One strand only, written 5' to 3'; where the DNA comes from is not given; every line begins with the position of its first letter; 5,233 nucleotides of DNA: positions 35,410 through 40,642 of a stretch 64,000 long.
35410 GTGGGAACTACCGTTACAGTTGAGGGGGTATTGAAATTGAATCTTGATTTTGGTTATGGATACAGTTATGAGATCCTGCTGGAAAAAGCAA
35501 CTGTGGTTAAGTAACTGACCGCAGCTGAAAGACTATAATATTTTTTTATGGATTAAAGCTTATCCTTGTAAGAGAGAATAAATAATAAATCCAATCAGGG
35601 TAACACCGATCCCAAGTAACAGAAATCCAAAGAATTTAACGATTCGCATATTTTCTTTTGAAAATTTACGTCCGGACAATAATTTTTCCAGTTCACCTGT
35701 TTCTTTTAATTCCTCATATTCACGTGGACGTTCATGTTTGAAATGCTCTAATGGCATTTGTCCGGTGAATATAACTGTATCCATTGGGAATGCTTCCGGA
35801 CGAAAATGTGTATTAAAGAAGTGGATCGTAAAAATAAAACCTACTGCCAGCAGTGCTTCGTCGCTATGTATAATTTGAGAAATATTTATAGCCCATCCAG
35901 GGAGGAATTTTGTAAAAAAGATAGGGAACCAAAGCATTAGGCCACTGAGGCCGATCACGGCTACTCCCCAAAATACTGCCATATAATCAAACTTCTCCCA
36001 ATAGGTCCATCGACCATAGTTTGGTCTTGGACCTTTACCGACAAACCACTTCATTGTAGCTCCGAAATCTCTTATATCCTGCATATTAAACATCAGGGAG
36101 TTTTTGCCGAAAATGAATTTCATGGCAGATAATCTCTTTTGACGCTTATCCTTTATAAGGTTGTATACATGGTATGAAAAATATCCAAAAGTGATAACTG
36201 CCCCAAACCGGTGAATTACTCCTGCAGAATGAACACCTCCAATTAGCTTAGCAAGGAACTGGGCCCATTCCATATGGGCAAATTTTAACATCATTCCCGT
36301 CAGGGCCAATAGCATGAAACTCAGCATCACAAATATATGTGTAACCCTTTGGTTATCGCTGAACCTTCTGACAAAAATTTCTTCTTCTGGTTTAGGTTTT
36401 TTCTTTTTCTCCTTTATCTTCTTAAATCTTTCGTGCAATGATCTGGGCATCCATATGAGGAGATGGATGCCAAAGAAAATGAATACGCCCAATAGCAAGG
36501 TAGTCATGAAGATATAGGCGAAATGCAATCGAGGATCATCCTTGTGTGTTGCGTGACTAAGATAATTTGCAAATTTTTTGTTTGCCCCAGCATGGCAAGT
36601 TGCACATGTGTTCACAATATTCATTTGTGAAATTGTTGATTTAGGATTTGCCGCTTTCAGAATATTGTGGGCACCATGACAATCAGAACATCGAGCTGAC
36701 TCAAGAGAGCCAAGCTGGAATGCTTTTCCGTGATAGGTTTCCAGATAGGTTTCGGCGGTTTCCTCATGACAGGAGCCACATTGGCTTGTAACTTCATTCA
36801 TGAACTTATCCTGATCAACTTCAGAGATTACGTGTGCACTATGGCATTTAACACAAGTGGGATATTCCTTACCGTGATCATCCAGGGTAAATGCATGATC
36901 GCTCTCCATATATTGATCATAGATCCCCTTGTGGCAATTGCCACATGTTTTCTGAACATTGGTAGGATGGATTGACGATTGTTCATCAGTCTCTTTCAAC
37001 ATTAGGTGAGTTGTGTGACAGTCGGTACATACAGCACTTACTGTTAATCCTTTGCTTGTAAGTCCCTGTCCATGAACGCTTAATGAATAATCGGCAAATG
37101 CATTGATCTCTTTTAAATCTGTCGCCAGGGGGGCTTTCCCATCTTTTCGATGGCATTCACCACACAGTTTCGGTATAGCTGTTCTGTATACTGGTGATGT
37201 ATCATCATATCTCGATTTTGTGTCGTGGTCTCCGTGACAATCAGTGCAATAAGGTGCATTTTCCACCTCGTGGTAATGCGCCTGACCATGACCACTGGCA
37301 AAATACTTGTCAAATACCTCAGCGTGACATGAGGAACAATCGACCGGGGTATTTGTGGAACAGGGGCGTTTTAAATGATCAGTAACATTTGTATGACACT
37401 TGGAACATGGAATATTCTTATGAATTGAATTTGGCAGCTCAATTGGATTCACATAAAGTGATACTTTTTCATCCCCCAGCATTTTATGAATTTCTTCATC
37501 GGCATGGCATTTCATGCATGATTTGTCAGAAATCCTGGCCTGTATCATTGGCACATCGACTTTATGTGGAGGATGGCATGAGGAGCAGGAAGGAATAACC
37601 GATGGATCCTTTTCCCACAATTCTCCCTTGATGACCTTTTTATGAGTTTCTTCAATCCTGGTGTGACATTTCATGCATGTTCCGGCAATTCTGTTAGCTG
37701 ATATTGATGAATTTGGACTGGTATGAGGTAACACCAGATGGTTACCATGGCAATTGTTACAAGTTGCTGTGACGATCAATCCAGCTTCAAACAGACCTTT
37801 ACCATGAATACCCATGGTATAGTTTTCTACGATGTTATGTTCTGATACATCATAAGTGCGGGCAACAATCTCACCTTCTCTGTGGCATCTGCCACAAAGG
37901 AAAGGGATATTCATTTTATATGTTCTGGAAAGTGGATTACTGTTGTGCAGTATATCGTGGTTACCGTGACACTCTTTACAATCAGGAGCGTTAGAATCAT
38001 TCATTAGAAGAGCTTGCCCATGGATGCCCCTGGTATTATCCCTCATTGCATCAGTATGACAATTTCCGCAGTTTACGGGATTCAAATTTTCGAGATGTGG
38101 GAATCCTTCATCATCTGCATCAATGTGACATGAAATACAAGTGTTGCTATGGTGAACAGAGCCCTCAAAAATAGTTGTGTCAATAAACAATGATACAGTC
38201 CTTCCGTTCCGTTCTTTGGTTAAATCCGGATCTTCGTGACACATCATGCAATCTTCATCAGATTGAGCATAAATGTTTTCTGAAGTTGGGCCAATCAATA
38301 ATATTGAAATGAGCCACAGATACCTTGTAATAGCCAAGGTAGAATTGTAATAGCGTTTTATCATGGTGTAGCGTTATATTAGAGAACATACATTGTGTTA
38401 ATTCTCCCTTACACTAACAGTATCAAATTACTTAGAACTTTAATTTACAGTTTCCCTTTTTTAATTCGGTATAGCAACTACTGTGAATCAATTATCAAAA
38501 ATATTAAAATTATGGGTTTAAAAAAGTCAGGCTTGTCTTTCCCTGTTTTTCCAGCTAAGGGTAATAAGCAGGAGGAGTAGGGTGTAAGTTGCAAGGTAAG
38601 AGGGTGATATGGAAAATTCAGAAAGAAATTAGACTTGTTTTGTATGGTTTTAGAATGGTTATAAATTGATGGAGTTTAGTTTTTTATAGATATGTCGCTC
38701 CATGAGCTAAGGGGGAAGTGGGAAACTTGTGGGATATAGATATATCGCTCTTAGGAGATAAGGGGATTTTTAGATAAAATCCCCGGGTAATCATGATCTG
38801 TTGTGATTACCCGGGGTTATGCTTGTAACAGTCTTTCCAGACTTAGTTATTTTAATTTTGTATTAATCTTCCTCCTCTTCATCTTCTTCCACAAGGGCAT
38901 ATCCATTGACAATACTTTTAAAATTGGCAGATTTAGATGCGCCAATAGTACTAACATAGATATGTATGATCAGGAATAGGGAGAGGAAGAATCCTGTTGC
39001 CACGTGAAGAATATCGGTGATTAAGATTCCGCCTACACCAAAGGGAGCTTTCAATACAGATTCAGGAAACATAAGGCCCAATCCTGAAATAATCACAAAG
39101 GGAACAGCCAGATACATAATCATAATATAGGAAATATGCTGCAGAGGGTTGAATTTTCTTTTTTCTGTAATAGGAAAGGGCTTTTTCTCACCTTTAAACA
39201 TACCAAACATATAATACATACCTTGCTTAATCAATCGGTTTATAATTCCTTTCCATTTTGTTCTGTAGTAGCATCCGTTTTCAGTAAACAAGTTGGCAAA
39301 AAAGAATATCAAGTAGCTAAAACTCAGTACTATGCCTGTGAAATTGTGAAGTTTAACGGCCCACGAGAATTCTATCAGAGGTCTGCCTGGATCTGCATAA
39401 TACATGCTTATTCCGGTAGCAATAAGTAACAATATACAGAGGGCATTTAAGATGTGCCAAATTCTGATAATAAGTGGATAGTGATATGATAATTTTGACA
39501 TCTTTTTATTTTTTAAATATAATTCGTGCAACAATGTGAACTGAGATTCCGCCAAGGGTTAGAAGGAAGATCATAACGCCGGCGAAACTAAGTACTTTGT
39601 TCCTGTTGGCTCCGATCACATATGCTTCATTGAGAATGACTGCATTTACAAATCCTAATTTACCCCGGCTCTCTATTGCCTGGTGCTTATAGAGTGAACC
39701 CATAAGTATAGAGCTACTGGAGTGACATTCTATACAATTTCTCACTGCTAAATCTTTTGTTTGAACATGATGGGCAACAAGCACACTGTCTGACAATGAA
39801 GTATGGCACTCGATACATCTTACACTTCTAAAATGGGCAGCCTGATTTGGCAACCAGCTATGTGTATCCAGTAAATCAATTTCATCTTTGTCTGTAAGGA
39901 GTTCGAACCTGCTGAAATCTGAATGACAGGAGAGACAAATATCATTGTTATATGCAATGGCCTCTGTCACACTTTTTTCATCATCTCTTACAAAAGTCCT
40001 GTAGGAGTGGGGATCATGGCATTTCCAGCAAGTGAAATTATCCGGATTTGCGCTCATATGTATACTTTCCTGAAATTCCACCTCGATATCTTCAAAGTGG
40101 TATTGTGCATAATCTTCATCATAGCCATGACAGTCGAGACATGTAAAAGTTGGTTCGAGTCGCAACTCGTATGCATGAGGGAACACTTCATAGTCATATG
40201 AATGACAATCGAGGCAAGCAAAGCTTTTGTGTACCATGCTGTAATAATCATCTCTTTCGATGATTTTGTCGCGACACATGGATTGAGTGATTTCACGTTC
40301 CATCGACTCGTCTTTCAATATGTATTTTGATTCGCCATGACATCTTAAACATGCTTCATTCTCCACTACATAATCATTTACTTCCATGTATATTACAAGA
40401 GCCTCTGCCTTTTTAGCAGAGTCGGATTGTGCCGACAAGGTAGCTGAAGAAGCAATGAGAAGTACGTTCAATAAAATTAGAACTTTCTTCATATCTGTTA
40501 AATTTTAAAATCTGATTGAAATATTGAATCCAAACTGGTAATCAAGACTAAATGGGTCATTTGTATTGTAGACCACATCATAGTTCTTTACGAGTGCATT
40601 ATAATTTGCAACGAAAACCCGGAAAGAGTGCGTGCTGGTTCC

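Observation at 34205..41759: Seven-gene multihaem cytochrome island with 31 CXXCH motifs in a Bacteroidota-type genome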

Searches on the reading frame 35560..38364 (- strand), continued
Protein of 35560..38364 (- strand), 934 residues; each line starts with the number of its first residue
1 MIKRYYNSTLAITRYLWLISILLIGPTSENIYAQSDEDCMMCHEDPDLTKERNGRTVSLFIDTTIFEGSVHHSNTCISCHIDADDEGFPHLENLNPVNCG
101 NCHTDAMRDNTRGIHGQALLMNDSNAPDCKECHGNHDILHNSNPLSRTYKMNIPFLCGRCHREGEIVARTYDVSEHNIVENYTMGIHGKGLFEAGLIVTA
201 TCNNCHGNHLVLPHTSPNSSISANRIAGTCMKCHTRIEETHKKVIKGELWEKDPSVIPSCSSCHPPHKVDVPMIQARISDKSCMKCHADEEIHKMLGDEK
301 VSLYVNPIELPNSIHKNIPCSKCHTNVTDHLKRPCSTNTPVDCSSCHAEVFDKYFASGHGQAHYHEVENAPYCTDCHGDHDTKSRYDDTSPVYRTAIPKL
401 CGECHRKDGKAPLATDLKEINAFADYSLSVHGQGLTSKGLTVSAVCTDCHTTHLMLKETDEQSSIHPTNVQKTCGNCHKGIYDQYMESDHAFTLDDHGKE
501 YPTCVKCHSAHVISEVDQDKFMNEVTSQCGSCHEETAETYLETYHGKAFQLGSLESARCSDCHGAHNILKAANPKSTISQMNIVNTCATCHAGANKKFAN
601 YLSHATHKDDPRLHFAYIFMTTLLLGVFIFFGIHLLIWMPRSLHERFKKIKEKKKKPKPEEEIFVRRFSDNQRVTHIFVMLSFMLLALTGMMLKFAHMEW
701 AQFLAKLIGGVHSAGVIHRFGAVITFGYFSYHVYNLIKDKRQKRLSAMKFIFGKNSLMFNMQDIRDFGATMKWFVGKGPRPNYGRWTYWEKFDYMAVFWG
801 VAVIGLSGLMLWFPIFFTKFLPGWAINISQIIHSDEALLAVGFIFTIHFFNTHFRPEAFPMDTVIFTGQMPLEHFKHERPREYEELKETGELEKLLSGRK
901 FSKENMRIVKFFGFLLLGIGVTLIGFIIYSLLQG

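Call 76: search_protein_families(library=pfam, proteins=[L079:13386-14510:+, L064:6092-6565:-, L042:5788-7017:+, L042:6998-7918:+, L038:12889-14118:+, L068:13437-15281:-, L066:1751-2203:+, L042:4577-5749:+, L001:14267-15250:-, L020:14649-15110:-], max_evalue=0.001)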
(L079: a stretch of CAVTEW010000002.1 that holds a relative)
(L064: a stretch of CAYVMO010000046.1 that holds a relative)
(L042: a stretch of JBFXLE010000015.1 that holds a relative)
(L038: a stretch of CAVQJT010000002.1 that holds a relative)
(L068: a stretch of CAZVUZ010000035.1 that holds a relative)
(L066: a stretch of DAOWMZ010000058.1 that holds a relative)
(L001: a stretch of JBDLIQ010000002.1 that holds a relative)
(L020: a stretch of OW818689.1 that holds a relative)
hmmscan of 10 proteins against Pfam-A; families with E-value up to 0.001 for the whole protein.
L079:13386-14510:+ (375 aa): 5 families
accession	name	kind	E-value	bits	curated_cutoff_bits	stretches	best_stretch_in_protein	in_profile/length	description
PF00033.24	Cytochrome_B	-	1.6e-50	172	27.2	1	54-232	11-188/189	Cytochrome b/b6/petB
PF13631.11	Cytochrom_B_N_2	-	1.5e-44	152.4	27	1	115-281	2-166/169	Cytochrome b(N-terminal)/b6/petB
PF00032.22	Cytochrom_B_C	-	8.8e-08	32.8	20.7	1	285-352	2-61/102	Cytochrome b(C-terminal)/b6/petD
PF01292.26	Ni_hydr_CYTB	-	0.00035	20.8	30.1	1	28-130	70-165/179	Prokaryotic cytochrome b561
PF14358.11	DUF4405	-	0.00051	20.9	26.7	1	62-125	5-63/66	Domain of unknown function (DUF4405)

L064:6092-6565:- (158 aa): 1 family
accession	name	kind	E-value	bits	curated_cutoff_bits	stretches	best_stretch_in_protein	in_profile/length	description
PF00355.32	Rieske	-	4.2e-09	36.7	20.3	1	78-140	22-85/88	Rieske [2Fe-2S] domain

L042:5788-7017:+ (410 aa): 0 families

L042:6998-7918:+ (307 aa): 4 families
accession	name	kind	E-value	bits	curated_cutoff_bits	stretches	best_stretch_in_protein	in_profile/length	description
PF14522.11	Cytochrome_C7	-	6.6e-17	61.5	24.8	2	110-168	2-67/67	Cytochrome c7 and related cytochrome c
PF14537.11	Cytochrom_c3_2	-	7.8e-12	45.9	25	2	140-209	2-79/79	Cytochrome c3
PF02085.21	Cytochrom_CIII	-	2.2e-07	31.6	22.9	0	109-136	21-46/101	Class III cytochrome C family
PF22113.1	Mtrc-MtrF_II-IV_dom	-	2.5e-07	30.8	30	1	46-136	77-171/176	Outer membrane cytochrome MtrC/MtrF-like, domains II/IV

L038:12889-14118:+ (410 aa): 5 families
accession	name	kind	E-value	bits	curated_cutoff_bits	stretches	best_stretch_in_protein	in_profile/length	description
PF14522.11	Cytochrome_C7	-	3.4e-11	43.3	24.8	0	313-385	13-66/67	Cytochrome c7 and related cytochrome c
PF14537.11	Cytochrom_c3_2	-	9e-07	29.7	25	0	80-154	7-78/79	Cytochrome c3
PF02085.21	Cytochrom_CIII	-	4.2e-05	24.3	22.9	1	80-154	31-101/101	Class III cytochrome C family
PF09698.15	GSu_C4xC__C2xCH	-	5.8e-05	24.1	21.7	1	315-366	1-36/36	Geobacter CxxxxCH...CXXCH motif (GSu_C4xC__C2xCH)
PF09699.15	Paired_CXXCH_1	-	0.00059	19.9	20.6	0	344-366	17-36/41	Doubled CXXCH motif (Paired_CXXCH_1)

L068:13437-15281:- (615 aa): 0 families

L066:1751-2203:+ (151 aa): 0 families

L042:4577-5749:+ (391 aa): 2 families
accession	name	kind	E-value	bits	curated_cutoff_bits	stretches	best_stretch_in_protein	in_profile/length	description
PF14522.11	Cytochrome_C7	-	2.5e-07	30.9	24.8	0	145-191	12-53/67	Cytochrome c7 and related cytochrome c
PF13435.11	Cytochrome_C554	-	0.00071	20.9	20.8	0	62-154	2-84/84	Cytochrome c554 and c-prime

L001:14267-15250:- (328 aa): 1 family
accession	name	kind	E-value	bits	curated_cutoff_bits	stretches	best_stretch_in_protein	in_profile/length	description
PF00581.25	Rhodanese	-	6.5e-27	94.4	22.2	2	68-153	9-101/102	Rhodanese-like domain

L020:14649-15110:- (154 aa): 2 families
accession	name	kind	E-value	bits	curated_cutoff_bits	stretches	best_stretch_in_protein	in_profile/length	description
PF00034.26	Cytochrom_C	-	1.1e-11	46.3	21.3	1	73-154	4-90/90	Cytochrome c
PF13442.11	Cytochrome_CBB3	-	6e-10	39.8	27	1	72-150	5-68/68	Cytochrome C oxidase, cbb3-type, subunit III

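Call 97: search_protein_families(library=pfam, proteins=[L023:6725-7153:+], max_evalue=0.1)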
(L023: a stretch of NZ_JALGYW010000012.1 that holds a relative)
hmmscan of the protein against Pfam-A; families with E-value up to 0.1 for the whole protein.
L023:6725-7153:+ (143 aa): 1 family
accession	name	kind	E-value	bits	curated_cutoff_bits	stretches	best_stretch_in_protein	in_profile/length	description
PF13442.11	Cytochrome_CBB3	-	0.011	16.5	27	1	69-92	9-31/68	Cytochrome C oxidase, cbb3-type, subunit III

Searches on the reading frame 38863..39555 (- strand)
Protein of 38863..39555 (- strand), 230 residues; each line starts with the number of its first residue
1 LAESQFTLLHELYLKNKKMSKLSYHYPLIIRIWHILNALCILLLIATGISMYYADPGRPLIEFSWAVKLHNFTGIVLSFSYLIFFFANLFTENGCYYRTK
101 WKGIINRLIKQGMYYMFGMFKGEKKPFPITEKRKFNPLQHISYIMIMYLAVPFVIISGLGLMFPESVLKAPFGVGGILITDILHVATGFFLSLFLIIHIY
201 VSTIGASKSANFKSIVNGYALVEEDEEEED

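Call 5: search_protein_families(library=pfam, proteins=[window:38863-39555:-], max_evalue=0.1)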
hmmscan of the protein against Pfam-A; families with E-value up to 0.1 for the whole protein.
window:38863-39555:- (230 aa): 3 families
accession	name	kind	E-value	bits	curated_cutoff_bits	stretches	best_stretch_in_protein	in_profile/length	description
PF01292.26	Ni_hydr_CYTB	-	1.3e-24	87.4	30.1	1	25-217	1-178/179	Prokaryotic cytochrome b561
PF14358.11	DUF4405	-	0.024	15.6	26.7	0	34-80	3-57/66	Domain of unknown function (DUF4405)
PF07850.20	Renin_r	-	0.044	14.2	27.8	1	19-58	25-64/79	Renin receptor-like transmembrane spanning segment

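Call 6: search_protein_families(library=ncbifam, proteins=[window:38863-39555:-], max_evalue=0.1)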
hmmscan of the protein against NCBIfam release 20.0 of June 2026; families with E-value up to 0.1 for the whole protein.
window:38863-39555:- (230 aa): 4 families
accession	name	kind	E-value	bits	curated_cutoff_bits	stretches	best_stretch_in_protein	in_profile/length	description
NF011582.1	PRK15006.1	equivalog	2.2e-48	165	204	1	17-219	50-245/248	thiosulfate reductase cytochrome B subunit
TIGR02125.1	CytB-hydogenase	equivalog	7e-15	55.1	121.5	1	24-223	1-211/212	Ni/Fe-hydrogenase, b-type cytochrome subunit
TIGR01583.1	formate-DH-gamm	equivalog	2.9e-14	53.5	115.85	1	26-223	5-188/204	formate dehydrogenase subunit gamma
NF010072.0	PRK13553.1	equivalog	0.0095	15.4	187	1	181-212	25-57/257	fumarate reductase cytochrome b subunit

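Call 24: search_solved_structures(query=window:38863-39555:-, max_evalue=0.1)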
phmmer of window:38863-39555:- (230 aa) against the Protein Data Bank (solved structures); distinct sequences matched with E-value up to 0.1: 0.

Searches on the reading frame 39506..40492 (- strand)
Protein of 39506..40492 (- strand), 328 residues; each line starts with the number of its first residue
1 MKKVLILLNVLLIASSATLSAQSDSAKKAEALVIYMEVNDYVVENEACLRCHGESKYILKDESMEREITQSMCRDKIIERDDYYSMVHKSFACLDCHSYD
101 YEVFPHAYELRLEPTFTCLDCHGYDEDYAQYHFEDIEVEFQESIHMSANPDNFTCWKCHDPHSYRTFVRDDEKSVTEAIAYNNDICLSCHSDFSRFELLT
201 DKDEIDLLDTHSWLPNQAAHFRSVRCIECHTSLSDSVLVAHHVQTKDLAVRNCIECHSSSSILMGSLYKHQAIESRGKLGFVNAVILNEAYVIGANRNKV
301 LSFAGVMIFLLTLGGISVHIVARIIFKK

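Call 5: search_protein_families(library=pfam, proteins=[window:39506-40492:-], max_evalue=0.1)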
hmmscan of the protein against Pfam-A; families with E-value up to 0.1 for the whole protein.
window:39506-40492:- (328 aa): 7 families
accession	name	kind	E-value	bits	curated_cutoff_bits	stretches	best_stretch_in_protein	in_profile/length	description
PF14537.11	Cytochrom_c3_2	-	1.2e-13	51.7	25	3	88-165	4-70/79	Cytochrome c3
PF14522.11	Cytochrome_C7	-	8.8e-12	45.1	24.8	3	138-197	1-55/67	Cytochrome c7 and related cytochrome c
PF22113.1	Mtrc-MtrF_II-IV_dom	-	3.6e-08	33.6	30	2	92-260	8-166/176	Outer membrane cytochrome MtrC/MtrF-like, domains II/IV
PF09699.15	Paired_CXXCH_1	-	2e-06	27.8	20.6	2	154-193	8-39/41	Doubled CXXCH motif (Paired_CXXCH_1)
PF22678.1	Cytochrom_c_NrfB-like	-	5.5e-06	27.2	27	1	118-190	1-65/89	Cytochrome c-type protein NrfB-like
PF02085.21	Cytochrom_CIII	-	0.0011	19.7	22.9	0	43-122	28-101/101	Class III cytochrome C family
PF05495.17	zf-CHY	-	0.0092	16.8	31.3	0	150-195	16-67/68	CHY zinc finger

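Call 6: search_protein_families(library=ncbifam, proteins=[window:39506-40492:-], max_evalue=0.1)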
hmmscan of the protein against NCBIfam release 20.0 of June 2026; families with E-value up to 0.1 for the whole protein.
window:39506-40492:- (328 aa): 9 families
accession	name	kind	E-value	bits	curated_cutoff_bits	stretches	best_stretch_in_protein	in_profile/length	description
TIGR03508.1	decahem_SO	subfamily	3e-09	36.7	192.2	2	36-124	61-152/258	DmsE family decaheme c-type cytochrome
TIGR04257.1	nanowire_3heme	domain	1.8e-05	24.8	40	2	136-198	11-66/75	c(7)-type cytochrome triheme domain-containing protein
TIGR03507.1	decahem_SO1788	subfamily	6.2e-05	21.6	209.3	1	92-266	163-309/672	OmcA/MtrC family decaheme c-type cytochrome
NF047727.1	4hemeCytCCctA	equivalog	0.00011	22.3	180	1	8-122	6-104/109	tetraheme c-type cytochrome CctA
NF041198.1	UshA_like_PCGU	equivalog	0.00016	20.4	275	2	181-259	440-510/519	UshA-like (seleno)protein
TIGR03146.1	cyt_nit_nrfB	equivalog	0.00057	20.2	166.6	0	89-190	10-116/145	cytochrome c nitrite reductase pentaheme subunit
TIGR01905.1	paired_CXXCH_1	subfamily_domain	0.0023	17.8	25.2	0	154-193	8-39/41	doubled CXXCH domain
TIGR03153.1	cytochr_NrfH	equivalog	0.0028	17.7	134.2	0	117-259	30-135/138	cytochrome c nitrite reductase small subunit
TIGR04315.1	octaheme_Shew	subfamily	0.011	14.8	375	1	141-193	176-229/440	tetrathionate reductase family octaheme c-type cytochrome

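Call 22: search_solved_structures(query=window:39506-40492:-, max_evalue=0.1)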
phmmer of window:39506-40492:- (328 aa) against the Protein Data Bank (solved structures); distinct sequences matched with E-value up to 0.1: 2.
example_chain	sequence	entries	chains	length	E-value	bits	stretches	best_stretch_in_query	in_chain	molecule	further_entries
2ozy_A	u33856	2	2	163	1.5e-06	31.1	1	88-212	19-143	Cytochrome c-type protein nrfB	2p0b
6qvm_A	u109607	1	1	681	0.0015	21.3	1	115-191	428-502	Multiheme cytochrome cf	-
